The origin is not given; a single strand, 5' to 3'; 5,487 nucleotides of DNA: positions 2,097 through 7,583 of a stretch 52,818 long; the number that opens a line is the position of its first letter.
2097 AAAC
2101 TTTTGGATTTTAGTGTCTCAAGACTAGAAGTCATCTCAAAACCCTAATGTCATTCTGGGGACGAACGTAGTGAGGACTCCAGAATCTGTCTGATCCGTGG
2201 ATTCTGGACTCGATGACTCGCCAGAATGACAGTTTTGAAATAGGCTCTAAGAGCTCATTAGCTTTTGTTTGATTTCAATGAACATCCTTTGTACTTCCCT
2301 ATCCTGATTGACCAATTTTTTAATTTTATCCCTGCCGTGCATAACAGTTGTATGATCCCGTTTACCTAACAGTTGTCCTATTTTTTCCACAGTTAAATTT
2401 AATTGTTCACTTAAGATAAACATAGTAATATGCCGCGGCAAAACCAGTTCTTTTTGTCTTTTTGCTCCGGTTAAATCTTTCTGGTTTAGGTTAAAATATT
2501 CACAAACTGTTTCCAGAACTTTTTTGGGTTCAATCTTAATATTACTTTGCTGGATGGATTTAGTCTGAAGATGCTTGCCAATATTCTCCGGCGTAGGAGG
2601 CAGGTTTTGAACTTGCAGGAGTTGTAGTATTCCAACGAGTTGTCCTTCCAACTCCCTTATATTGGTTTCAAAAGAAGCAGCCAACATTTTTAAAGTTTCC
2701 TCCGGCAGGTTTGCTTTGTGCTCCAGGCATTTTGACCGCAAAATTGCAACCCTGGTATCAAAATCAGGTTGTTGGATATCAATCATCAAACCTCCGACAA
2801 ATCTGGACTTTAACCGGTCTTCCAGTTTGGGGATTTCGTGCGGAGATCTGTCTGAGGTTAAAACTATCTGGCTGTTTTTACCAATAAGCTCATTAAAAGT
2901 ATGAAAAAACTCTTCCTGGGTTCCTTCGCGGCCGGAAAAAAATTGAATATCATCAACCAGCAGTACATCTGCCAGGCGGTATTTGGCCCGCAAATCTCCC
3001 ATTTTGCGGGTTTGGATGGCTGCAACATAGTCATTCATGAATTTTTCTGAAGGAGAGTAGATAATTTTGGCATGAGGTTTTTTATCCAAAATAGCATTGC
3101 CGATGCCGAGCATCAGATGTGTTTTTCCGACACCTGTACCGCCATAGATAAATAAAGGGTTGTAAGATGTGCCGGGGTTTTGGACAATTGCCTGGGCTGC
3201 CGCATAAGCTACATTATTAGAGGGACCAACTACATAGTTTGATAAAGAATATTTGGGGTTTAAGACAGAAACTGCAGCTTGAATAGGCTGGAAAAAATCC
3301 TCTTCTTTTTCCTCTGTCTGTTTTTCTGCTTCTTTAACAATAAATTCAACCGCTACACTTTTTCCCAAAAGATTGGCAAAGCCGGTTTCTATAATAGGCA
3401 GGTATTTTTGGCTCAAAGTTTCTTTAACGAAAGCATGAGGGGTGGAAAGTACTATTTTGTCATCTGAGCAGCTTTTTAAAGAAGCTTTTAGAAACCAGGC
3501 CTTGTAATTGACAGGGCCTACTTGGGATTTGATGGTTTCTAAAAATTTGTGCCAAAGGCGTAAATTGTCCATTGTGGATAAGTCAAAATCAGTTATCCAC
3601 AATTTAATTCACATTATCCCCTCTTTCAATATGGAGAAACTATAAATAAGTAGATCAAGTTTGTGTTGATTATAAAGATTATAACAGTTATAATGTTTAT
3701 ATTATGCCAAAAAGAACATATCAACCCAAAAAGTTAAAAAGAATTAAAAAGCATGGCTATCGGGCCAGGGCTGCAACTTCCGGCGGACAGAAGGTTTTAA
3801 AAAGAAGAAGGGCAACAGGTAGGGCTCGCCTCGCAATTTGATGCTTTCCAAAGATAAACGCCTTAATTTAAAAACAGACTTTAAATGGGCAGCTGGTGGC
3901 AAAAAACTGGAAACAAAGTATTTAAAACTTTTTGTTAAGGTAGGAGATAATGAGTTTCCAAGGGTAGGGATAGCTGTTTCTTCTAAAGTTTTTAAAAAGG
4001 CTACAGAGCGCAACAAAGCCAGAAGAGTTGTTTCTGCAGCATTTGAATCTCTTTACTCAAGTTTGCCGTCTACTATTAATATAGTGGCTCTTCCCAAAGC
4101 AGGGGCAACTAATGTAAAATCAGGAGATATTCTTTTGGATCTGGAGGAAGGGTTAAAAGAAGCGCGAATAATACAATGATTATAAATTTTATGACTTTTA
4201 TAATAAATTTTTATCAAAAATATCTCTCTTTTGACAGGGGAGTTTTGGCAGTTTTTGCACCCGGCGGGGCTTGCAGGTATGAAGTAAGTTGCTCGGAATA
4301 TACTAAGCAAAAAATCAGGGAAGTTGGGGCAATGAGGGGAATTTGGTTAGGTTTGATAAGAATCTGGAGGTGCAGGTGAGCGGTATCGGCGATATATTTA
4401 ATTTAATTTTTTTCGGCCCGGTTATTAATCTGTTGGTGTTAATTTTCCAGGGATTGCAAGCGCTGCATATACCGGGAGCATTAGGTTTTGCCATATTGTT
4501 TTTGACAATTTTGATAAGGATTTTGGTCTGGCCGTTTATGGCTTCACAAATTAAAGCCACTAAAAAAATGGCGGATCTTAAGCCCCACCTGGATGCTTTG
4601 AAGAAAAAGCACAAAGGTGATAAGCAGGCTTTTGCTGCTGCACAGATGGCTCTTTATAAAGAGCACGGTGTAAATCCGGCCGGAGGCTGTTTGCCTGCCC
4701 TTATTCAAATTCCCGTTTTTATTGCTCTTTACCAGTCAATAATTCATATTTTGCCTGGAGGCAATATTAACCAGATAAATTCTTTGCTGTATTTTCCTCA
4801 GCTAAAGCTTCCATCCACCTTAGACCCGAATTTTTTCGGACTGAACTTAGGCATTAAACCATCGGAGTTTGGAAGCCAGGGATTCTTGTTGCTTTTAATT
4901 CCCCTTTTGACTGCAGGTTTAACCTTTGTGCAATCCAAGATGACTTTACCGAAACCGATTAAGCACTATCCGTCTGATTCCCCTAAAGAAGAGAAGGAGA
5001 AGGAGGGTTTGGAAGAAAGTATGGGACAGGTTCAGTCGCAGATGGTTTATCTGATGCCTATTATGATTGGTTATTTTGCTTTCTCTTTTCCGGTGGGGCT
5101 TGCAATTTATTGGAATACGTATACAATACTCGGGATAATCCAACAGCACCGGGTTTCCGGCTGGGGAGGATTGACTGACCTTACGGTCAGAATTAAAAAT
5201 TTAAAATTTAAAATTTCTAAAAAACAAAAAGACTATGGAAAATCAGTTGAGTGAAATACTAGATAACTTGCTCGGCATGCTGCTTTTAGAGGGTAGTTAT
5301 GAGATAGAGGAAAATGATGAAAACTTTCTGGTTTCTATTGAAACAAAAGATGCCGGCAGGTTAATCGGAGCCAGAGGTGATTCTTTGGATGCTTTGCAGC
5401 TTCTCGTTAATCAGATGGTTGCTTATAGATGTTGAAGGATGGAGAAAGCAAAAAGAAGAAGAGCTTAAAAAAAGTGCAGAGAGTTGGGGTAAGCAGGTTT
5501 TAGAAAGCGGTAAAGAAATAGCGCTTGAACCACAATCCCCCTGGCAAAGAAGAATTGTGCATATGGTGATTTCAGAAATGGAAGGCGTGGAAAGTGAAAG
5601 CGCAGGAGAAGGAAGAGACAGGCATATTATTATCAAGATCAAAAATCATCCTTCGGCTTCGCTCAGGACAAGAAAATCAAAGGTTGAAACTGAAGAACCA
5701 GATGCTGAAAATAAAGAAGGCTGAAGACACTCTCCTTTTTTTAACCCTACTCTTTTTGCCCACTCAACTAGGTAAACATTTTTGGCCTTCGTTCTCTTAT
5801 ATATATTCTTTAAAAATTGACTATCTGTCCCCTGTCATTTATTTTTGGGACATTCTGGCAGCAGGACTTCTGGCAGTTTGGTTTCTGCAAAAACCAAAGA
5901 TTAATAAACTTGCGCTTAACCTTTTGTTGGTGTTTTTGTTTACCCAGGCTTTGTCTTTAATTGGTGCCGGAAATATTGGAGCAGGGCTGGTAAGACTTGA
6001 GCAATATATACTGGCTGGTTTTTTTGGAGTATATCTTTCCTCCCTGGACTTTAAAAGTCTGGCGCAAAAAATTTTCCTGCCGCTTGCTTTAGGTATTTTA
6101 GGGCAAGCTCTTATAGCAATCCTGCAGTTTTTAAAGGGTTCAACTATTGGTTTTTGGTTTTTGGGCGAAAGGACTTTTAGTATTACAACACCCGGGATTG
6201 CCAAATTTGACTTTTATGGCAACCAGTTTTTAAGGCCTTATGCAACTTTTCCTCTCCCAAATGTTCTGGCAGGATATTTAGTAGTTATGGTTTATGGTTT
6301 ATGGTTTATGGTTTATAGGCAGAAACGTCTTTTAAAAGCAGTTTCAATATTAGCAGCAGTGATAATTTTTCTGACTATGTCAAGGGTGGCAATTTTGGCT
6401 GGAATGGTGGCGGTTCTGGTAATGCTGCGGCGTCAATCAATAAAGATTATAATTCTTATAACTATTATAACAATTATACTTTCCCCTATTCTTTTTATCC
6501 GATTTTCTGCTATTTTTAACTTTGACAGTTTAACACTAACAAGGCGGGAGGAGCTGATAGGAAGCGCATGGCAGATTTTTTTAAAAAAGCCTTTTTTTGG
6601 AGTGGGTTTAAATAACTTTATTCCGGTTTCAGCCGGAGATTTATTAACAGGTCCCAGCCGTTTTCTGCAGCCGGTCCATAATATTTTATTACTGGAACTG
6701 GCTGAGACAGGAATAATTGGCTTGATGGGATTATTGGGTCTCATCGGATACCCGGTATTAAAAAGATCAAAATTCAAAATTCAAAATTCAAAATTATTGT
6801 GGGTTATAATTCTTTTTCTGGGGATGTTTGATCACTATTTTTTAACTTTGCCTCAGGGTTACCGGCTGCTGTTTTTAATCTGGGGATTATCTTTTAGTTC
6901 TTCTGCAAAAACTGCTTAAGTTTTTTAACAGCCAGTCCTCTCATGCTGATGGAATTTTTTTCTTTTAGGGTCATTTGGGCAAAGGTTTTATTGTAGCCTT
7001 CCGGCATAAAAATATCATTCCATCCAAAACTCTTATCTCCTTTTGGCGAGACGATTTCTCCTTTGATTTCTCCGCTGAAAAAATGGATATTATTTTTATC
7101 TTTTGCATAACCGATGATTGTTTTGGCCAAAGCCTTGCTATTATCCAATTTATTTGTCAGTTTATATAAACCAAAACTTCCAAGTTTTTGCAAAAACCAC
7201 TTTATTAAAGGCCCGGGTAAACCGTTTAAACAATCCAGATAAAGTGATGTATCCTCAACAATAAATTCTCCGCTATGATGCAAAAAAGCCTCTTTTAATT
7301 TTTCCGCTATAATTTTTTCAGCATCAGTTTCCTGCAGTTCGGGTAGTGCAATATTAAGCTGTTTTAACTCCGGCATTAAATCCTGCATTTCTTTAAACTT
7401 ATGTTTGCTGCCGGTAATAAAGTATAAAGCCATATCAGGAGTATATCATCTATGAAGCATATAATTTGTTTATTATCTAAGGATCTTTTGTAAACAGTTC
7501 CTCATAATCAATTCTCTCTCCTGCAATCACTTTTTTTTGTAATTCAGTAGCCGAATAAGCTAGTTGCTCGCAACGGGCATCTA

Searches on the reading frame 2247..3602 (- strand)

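Call 34: search_protein_families(library=pfam, proteins=[window:2247-3602:-], max_evalue=0.00001)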
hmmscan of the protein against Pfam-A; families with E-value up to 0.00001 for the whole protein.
window:2247-3602:- (451 aa): 4 families
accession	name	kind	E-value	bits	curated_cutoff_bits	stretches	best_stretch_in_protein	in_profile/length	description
PF00308.24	Bac_DnaA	-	1.7e-63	214.1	23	1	114-275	1-162/162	Bacterial DnaA ATPAse domain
PF08299.17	Bac_DnaA_C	-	2.9e-23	82.1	31.5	1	360-427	2-69/69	Bacterial dnaA protein helix-turn-helix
PF11638.13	DnaA_N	-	4.4e-11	42.8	24.6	1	16-74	3-62/65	DnaA N-terminal domain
PF01695.23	IstB_IS21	-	4.1e-07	30.2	24.1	1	150-253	95-195/238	IstB-like ATP binding protein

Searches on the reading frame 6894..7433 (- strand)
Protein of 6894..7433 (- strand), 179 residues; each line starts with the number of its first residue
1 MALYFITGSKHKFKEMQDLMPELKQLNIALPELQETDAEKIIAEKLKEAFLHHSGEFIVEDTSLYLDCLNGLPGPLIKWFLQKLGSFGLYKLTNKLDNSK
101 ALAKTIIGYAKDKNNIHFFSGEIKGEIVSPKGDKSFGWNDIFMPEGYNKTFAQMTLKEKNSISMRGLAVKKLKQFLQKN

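Call 38: find_homologous_proteins(query=window:6894-7433:-, max_evalue=1e-20)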
Query window:6894-7433:- (179 aa): 2142 proteins with E <= 1e-20 among 2195 candidates; the best 120 are listed.
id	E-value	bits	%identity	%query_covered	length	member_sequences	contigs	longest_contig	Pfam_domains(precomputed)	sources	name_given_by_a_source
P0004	1.4e-113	395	100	100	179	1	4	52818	PF01725.22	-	-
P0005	2.4e-97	342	84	99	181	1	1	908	PF01725.22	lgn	-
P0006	2.0e-95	335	83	94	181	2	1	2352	PF01725.22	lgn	-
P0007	1.4e-91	323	80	99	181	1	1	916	PF01725.22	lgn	-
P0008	1.7e-81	290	72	99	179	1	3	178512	PF01725.22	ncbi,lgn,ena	-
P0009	1.6e-80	287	72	99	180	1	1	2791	PF01725.22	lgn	-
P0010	4.5e-80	285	69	94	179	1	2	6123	PF01725.22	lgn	-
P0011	1.8e-77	277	71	98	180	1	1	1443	PF01725.22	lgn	-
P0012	8.1e-75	268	69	98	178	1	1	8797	PF01725.22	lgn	-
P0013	5.2e-71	256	64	99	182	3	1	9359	PF01725.22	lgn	-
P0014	1.1e-70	255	64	98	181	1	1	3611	PF01725.22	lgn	-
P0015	1.8e-70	254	65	99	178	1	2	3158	PF01725.22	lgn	-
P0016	7.0e-70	252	63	99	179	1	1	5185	PF01725.22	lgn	-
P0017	8.1e-70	252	63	99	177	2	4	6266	PF01725.22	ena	-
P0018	8.2e-70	252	66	99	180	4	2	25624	PF01725.22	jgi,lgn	jgi:non-canonical purine NTP pyrophosphatase (RdgB/HAM1 family)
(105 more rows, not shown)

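Call 39: find_encoding_contigs(protein=P0006, flank=6000, max_places=3)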
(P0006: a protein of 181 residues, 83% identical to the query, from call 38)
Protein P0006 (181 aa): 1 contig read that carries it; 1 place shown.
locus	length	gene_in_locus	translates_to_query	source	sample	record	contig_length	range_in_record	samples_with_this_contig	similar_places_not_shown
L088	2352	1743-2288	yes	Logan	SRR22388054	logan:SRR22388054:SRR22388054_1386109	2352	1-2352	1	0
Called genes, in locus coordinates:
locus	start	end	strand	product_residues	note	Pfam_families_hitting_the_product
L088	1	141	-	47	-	?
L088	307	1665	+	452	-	-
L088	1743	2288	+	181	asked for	PF01725:Ham1p_like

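Call 40: find_encoding_contigs(protein=P0008, flank=6000, max_places=3)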
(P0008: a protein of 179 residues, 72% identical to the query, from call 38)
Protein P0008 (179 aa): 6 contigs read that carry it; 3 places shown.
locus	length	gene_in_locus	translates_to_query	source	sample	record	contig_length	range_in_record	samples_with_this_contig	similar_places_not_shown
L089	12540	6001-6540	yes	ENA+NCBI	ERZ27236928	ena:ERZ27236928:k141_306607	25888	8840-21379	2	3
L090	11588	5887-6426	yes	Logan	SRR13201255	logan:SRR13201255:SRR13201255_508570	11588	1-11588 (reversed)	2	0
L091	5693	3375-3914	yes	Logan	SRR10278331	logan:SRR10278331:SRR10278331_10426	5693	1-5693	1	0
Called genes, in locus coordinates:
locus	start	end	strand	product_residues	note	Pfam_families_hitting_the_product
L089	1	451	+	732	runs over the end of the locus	PF00133:tRNA-synt_1, PF09334:tRNA-synt_1g, PF08264:Anticodon_1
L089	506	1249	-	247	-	PF01386:Ribosomal_L25p, PF14693:Ribosomal_TL5_C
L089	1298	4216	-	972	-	PF01370:Epimerase (weak), PF13196:DUF4012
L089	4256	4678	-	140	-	PF00075:RNase_H, PF13456:RVT_3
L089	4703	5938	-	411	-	PF01943:Polysacc_synt, PF13440:Polysacc_synt_3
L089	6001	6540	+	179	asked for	PF01725:Ham1p_like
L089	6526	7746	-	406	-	PF04932:Wzy_C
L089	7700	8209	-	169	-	PF13083:KH_KhpA-B, PF01424:R3H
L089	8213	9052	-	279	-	PF02096:60KD_IMP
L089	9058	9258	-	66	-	PF01809:YidD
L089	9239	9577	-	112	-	PF00825:Ribonuclease_P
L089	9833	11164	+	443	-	PF11490:DNA_pol3_a_NII (weak), PF11638:DnaA_N, PF00308:Bac_DnaA, PF01695:IstB_IS21 (weak), PF08299:Bac_DnaA_C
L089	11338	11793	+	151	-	PF10107:Endonuc_Holl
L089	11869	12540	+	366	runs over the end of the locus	PF00712:DNA_pol3_beta, PF02767:DNA_pol3_beta_2, PF02768:DNA_pol3_beta_3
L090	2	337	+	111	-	?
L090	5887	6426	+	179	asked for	PF01725:Ham1p_like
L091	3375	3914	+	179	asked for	PF01725:Ham1p_like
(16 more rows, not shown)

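Call 41: find_encoding_contigs(protein=P0010, flank=6000, max_places=3)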
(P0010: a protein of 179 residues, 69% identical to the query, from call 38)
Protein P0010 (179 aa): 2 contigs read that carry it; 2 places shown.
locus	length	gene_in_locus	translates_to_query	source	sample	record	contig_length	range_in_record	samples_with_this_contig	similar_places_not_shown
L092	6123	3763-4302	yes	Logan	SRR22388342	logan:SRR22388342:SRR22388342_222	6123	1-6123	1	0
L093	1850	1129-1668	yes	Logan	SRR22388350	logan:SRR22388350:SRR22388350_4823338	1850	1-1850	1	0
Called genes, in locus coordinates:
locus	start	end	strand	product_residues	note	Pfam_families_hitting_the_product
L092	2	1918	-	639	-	?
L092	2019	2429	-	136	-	PF00075:RNase_H, PF13456:RVT_3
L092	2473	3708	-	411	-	PF01943:Polysacc_synt, PF13440:Polysacc_synt_3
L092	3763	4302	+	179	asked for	PF01725:Ham1p_like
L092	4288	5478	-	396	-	PF04932:Wzy_C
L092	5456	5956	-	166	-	PF13083:KH_KhpA-B, PF01424:R3H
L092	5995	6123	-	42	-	?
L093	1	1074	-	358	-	?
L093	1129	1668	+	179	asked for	PF01725:Ham1p_like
